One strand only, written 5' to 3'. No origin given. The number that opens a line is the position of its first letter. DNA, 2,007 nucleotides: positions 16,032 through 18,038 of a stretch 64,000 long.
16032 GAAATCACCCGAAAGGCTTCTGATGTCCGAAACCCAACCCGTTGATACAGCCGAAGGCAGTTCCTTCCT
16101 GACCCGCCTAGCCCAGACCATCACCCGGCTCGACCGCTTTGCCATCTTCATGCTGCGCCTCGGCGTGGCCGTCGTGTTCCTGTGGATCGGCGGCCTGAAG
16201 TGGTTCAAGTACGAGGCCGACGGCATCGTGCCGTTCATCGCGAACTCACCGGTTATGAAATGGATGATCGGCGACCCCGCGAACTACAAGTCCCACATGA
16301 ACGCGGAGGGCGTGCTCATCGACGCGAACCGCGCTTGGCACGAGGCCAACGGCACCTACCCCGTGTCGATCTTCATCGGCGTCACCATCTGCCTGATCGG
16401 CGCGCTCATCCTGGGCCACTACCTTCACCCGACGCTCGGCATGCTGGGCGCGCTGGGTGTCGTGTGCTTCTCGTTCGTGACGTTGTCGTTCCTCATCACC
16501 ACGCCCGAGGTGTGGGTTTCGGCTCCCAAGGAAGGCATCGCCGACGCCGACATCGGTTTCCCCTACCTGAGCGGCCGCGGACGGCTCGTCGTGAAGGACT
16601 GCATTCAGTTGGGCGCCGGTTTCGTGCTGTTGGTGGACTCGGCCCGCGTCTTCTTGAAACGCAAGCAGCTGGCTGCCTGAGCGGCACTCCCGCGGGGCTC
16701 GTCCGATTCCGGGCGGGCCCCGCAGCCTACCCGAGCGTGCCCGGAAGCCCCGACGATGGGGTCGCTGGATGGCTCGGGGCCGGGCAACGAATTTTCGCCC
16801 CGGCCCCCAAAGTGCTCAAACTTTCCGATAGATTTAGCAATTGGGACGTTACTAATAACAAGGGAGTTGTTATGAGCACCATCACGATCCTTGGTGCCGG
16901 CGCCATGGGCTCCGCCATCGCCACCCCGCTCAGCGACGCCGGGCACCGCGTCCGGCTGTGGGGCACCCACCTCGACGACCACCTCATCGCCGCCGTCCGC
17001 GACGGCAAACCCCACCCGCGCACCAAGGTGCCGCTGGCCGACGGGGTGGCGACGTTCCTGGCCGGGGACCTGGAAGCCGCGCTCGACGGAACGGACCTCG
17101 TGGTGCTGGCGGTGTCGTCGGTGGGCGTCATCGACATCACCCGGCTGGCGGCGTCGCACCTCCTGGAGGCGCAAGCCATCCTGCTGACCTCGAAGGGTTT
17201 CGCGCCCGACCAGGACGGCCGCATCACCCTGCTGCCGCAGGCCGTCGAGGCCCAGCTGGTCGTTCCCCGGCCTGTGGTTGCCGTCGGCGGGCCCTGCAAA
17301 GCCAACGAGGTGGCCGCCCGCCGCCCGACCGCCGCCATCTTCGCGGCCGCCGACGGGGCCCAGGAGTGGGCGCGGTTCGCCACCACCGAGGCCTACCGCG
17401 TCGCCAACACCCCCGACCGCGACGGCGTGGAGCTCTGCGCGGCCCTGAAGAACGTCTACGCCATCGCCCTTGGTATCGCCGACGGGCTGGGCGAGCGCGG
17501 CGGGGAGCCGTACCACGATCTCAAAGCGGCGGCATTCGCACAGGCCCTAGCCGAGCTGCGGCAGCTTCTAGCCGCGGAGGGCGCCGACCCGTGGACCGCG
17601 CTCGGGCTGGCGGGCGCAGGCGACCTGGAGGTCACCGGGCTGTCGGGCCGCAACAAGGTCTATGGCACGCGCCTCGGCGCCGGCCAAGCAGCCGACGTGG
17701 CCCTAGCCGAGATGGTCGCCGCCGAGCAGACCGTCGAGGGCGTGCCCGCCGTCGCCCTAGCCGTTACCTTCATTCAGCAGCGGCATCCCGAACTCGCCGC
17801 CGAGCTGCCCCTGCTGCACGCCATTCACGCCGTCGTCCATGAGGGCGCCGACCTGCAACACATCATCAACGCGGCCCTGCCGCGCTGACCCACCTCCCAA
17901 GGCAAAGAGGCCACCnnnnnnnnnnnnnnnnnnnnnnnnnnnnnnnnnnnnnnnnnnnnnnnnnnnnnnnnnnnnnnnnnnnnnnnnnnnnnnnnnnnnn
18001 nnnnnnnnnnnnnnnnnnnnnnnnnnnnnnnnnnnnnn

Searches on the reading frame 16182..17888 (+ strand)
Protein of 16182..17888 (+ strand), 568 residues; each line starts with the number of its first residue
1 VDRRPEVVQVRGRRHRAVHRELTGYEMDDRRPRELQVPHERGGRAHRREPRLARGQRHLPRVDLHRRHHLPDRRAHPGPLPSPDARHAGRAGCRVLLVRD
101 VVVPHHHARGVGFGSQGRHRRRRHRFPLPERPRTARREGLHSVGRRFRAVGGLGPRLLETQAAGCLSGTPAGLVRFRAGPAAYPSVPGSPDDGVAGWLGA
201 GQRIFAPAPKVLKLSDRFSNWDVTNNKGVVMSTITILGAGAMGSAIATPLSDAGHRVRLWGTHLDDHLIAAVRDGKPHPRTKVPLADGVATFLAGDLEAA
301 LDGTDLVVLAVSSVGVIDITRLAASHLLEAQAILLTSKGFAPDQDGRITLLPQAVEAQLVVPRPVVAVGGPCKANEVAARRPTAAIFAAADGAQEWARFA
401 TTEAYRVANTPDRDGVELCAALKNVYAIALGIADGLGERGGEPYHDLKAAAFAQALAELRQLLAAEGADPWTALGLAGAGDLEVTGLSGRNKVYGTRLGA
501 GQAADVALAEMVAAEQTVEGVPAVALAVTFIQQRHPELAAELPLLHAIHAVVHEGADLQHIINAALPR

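Call 35: search_protein_families(library=pfam, proteins=[window:16182-17888:+], max_evalue=0.00001)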
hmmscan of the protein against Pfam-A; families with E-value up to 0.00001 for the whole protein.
window:16182-17888:+ (568 aa): 2 families
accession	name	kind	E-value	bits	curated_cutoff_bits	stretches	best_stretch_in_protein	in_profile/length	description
PF07479.19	NAD_Gly3P_dh_C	-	5.7e-30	104.8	25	1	412-562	1-141/142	NAD-dependent glycerol-3-phosphate dehydrogenase C-terminus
PF01210.29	NAD_Gly3P_dh_N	-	5.3e-21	75.7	23.1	1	234-391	2-154/158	NAD-dependent glycerol-3-phosphate dehydrogenase N-terminus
